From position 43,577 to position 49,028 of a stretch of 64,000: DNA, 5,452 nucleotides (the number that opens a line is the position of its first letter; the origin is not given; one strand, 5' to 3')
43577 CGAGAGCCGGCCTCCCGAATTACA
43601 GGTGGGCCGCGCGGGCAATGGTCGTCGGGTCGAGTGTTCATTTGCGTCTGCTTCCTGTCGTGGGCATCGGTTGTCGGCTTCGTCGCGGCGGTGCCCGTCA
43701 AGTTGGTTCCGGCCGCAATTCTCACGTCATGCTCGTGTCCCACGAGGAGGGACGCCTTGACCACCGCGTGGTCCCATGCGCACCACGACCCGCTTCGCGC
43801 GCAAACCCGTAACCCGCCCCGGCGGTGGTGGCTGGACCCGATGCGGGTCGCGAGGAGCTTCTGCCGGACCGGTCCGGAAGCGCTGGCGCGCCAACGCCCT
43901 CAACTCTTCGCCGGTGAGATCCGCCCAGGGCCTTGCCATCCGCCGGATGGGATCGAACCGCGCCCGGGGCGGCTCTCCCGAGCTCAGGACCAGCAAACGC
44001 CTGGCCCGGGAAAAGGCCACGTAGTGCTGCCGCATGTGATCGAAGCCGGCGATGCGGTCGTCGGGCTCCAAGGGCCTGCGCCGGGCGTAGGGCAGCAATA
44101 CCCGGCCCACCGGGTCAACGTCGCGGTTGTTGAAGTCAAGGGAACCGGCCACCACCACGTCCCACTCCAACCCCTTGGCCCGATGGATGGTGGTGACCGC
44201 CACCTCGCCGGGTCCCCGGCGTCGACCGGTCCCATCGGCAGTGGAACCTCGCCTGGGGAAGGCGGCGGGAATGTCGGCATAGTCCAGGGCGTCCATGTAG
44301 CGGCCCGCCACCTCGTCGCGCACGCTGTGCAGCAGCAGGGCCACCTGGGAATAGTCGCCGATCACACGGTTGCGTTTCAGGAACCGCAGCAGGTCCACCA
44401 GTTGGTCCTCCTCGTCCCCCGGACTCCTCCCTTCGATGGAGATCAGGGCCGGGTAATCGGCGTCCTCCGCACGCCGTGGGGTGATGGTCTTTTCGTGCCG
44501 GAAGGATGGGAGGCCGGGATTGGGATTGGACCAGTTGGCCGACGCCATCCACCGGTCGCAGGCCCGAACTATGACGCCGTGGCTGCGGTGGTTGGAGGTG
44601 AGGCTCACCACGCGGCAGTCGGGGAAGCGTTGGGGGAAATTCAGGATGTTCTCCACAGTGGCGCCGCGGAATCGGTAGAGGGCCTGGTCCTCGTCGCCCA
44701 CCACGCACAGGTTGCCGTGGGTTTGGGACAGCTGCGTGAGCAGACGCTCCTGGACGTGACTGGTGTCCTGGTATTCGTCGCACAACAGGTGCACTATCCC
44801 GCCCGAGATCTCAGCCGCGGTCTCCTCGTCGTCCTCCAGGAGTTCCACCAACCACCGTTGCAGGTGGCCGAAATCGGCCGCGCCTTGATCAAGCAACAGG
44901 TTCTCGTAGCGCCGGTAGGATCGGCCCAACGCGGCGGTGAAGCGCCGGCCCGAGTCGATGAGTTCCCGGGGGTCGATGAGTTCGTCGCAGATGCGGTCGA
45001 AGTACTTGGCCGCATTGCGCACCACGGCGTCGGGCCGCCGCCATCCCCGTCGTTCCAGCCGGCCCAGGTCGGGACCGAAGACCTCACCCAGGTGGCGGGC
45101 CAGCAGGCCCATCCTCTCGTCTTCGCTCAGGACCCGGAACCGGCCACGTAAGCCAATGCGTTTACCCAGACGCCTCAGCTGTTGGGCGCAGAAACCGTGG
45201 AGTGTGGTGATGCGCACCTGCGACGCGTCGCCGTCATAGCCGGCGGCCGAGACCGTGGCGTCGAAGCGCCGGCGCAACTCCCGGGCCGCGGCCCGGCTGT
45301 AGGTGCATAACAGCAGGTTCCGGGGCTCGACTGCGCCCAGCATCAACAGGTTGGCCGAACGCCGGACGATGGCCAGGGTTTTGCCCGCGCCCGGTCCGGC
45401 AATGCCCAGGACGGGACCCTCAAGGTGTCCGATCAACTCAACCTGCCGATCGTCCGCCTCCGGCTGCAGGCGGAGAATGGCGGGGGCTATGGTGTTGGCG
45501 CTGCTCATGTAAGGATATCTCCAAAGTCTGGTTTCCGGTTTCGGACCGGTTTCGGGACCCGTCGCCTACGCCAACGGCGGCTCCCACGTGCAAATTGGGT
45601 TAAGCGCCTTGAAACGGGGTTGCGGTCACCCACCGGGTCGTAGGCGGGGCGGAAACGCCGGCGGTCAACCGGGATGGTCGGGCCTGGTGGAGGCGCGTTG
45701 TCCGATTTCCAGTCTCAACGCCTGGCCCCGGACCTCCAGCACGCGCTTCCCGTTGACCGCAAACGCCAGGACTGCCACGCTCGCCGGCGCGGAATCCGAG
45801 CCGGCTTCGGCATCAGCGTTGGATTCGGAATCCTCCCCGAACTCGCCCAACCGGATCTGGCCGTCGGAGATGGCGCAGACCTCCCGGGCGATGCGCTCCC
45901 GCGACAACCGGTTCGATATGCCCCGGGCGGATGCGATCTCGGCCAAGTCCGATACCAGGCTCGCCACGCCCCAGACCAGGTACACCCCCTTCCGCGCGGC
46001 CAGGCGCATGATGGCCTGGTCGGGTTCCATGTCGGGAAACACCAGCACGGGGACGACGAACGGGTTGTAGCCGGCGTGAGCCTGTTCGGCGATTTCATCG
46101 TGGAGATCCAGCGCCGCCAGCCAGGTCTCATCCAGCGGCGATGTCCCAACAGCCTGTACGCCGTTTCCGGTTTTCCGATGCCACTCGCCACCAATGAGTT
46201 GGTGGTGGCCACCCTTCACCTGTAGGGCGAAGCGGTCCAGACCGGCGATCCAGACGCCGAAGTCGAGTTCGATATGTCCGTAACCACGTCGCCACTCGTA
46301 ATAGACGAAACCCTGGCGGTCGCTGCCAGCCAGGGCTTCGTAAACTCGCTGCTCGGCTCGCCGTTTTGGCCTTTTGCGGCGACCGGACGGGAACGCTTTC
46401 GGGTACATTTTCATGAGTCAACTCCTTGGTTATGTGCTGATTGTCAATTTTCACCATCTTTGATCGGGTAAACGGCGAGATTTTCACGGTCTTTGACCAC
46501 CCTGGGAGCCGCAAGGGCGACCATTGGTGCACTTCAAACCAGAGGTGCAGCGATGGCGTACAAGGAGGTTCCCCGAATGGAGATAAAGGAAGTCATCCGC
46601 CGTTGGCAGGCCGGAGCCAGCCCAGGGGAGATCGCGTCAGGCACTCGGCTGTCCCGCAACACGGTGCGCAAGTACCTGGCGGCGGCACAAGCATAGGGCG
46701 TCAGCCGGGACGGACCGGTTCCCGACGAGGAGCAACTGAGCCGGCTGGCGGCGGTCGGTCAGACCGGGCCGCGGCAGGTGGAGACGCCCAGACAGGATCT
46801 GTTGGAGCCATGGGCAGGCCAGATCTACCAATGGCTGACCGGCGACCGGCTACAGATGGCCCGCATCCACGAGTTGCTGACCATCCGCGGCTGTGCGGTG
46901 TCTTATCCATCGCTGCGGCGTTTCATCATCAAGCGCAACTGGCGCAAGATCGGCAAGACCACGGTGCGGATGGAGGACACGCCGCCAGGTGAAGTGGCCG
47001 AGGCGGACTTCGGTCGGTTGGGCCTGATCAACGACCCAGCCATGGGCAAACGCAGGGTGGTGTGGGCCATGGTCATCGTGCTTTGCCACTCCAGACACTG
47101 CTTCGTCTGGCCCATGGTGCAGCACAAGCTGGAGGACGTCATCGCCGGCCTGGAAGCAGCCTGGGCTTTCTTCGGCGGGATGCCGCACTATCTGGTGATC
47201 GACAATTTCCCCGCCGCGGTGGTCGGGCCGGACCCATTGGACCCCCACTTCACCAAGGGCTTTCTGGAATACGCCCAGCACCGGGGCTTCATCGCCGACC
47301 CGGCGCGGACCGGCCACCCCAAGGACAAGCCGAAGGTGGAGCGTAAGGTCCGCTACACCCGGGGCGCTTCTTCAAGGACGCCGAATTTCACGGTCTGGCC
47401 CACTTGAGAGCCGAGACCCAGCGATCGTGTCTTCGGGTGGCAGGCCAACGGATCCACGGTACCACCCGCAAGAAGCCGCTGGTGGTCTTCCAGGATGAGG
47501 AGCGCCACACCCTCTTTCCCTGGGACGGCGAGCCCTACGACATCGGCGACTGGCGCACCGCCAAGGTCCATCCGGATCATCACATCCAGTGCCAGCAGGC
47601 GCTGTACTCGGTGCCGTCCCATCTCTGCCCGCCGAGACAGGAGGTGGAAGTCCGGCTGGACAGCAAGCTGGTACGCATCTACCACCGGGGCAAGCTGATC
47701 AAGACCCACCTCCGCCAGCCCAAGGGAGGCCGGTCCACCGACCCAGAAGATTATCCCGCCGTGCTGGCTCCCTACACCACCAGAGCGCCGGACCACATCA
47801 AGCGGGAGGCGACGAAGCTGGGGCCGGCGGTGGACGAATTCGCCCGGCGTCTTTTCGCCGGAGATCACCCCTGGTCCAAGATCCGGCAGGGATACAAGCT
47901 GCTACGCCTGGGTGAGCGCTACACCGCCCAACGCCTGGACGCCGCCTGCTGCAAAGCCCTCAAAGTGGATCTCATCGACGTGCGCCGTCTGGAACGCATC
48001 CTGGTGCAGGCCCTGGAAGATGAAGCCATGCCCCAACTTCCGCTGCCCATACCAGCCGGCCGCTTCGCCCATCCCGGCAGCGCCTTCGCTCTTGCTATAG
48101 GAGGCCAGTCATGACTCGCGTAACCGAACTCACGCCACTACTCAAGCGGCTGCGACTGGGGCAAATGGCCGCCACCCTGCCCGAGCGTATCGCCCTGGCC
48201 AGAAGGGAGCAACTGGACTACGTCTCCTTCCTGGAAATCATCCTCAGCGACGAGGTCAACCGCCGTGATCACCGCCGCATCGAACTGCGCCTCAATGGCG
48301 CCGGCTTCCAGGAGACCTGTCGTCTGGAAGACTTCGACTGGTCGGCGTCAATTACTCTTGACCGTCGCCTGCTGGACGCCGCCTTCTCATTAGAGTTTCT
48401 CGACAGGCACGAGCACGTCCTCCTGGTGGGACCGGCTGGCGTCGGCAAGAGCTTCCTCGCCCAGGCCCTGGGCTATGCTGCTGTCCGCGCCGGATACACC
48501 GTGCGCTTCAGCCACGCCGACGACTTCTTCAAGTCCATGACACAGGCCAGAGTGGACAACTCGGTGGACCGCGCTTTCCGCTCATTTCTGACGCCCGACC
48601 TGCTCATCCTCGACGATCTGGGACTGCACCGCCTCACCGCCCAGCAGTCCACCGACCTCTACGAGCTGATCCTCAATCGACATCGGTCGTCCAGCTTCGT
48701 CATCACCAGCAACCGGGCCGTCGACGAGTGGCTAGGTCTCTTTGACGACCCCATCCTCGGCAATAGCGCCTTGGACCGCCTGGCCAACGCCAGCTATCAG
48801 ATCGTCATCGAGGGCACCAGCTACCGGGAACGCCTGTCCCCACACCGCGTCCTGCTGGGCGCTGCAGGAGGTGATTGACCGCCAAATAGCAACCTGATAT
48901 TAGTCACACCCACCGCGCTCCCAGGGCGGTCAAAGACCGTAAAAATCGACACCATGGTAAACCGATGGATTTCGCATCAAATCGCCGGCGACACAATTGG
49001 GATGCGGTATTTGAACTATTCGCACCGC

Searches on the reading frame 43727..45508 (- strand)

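Call 52: search_protein_families(library=phrogs, proteins=[window:43727-45508:-], max_evalue=0.01)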
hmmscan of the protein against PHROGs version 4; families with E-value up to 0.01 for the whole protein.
window:43727-45508:- (593 aa): 2 families
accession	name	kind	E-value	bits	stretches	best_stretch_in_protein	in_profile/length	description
phrog_1967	-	DNA, RNA and nucleotide metabolism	5.9e-59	201.4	2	21-323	156-448/776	DNA helicase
phrog_25205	-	unknown function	2.4e-05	23.8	0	220-311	166-256/607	-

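Call 53: search_protein_families(library=pfam, proteins=[window:43727-45508:-], max_evalue=1)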
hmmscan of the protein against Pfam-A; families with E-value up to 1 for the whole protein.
window:43727-45508:- (593 aa): 5 families
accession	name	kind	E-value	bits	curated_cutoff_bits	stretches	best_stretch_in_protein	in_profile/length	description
PF00580.27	UvrD-helicase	-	4.2e-57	194.3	23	1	20-296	3-271/271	UvrD/REP helicase N-terminal domain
PF13245.12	AAA_19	-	1.7e-14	54.6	25.1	1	33-281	14-134/134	AAA domain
PF13361.12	UvrD_C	-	5.4e-09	36.4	25.6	1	435-510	286-347/350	UvrD-like helicase C-terminal domain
PF13538.12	UvrD_C_2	-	1.6e-07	31.5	27.4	1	436-459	2-25/52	UvrD-like helicase C-terminal domain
PF13604.12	AAA_30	-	0.025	14.7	27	0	231-288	83-140/191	AAA domain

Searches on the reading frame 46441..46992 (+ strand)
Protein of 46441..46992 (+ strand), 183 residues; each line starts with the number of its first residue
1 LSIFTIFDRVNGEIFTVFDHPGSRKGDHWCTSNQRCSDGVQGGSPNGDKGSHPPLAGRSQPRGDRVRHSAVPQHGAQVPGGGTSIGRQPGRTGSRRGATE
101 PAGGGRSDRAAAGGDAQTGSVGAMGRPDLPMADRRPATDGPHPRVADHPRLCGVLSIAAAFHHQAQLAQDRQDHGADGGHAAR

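Call 52: search_protein_families(library=phrogs, proteins=[window:46441-46992:+], max_evalue=0.01)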
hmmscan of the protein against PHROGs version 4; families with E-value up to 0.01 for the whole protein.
window:46441-46992:+ (183 aa): 0 families

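Call 53: search_protein_families(library=pfam, proteins=[window:46441-46992:+], max_evalue=1)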
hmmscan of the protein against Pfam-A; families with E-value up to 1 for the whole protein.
window:46441-46992:+ (183 aa): 1 family
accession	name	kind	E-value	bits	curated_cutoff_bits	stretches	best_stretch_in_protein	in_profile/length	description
PF24335.1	DUF7503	-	0.31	11.1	27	1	145-155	8-18/42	Family of unknown function (DUF7503)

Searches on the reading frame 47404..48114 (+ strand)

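Call 52: search_protein_families(library=phrogs, proteins=[window:47404-48114:+], max_evalue=0.01)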
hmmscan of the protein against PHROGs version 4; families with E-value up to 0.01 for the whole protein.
window:47404-48114:+ (236 aa): 1 family
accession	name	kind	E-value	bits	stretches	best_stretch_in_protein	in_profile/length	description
phrog_1157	-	integration and excision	6.1e-16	59.6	1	3-179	268-420/422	transposase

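Call 53: search_protein_families(library=pfam, proteins=[window:47404-48114:+], max_evalue=1)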
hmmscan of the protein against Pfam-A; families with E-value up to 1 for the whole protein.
window:47404-48114:+ (236 aa): 1 family
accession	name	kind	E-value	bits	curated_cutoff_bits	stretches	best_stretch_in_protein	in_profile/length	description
PF22483.2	Mu-transpos_C_2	-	4.7e-16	58.7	27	1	43-107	4-66/73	Mu transposase, C-terminal domain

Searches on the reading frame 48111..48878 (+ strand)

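Call 52: search_protein_families(library=phrogs, proteins=[window:48111-48878:+], max_evalue=0.01)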
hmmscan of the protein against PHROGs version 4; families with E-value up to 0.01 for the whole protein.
window:48111-48878:+ (255 aa): 10 families
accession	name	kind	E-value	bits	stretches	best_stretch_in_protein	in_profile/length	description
phrog_27475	-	unknown function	1.3e-39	137.1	1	12-242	354-586/599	-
phrog_50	-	DNA, RNA and nucleotide metabolism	2.2e-33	117.1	1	47-246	311-517/570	DnaC-like helicase loader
phrog_3277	-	DNA, RNA and nucleotide metabolism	5.6e-24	85.9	1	100-241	10-155/168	DnaC-like helicase loader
phrog_168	-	DNA, RNA and nucleotide metabolism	0.00054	20.7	1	100-204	42-141/314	clamp loader of DNA polymerase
phrog_26922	-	DNA, RNA and nucleotide metabolism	0.00069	21.2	1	157-209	7-60/92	DnaC-like helicase loader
phrog_6112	-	unknown function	0.00099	20.1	1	197-241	2-47/61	-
phrog_170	-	other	0.0015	19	1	96-128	86-118/323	PhoH-like phosphate starvation-inducible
phrog_325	-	DNA, RNA and nucleotide metabolism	0.005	16.1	1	96-120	482-510/986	Dda-like helicase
phrog_3757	-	unknown function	0.0053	17.2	1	97-134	123-160/367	-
phrog_7998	-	unknown function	0.0091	16.2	0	97-120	37-60/339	-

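Call 53: search_protein_families(library=pfam, proteins=[window:48111-48878:+], max_evalue=1)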
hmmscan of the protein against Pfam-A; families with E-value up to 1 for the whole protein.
window:48111-48878:+ (255 aa): 31 families (the best 25 are shown)
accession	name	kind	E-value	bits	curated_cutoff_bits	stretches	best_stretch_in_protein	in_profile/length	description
PF01695.23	IstB_IS21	-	6.8e-57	193.1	24.1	1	11-241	3-233/238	IstB-like ATP binding protein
PF20720.3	nSTAND3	-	8.6e-07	29.2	27.2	1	94-143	11-61/155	Novel STAND NTPase 3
PF13191.12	AAA_16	-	1.8e-06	29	32.6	1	96-146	20-77/167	AAA ATPase domain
PF00308.24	Bac_DnaA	-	2.1e-06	28.5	23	1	101-203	35-140/162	Bacterial DnaA ATPAse domain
PF07728.20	AAA_5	-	5.4e-05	23.7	22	1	102-171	1-76/139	AAA domain (dynein-related subfamily)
PF00004.35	AAA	-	6e-05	23.9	21.2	1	103-202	1-110/131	ATPase family associated with various cellular activities (AAA)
PF12775.13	AAA_7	-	0.00067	19.7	25.8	1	95-161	28-95/181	P-loop containing dynein motor region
PF13481.12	AAA_25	-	0.00072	19.7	27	1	95-125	28-58/195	AAA domain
PF25199.1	nSTAND_NTPase5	-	0.0021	18.4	34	1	84-171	25-106/145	Novel STAND NTPase 5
PF02562.22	PhoH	-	0.0023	17.9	27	1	94-129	13-48/205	PhoH-like protein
PF13401.12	AAA_22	-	0.0024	18.6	27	1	101-186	6-74/130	AAA domain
PF14532.12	Sigma54_activ_2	-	0.0088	16.7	25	1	99-204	20-111/138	Sigma-54 interaction domain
PF05496.18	RuvB_N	-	0.018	15.2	27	1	99-121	32-54/159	Holliday junction DNA helicase RuvB P-loop domain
PF05729.18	NACHT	-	0.02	15.2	26.7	1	103-125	3-25/167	NACHT domain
PF13604.12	AAA_30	-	0.022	14.9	27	1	100-132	18-50/191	AAA domain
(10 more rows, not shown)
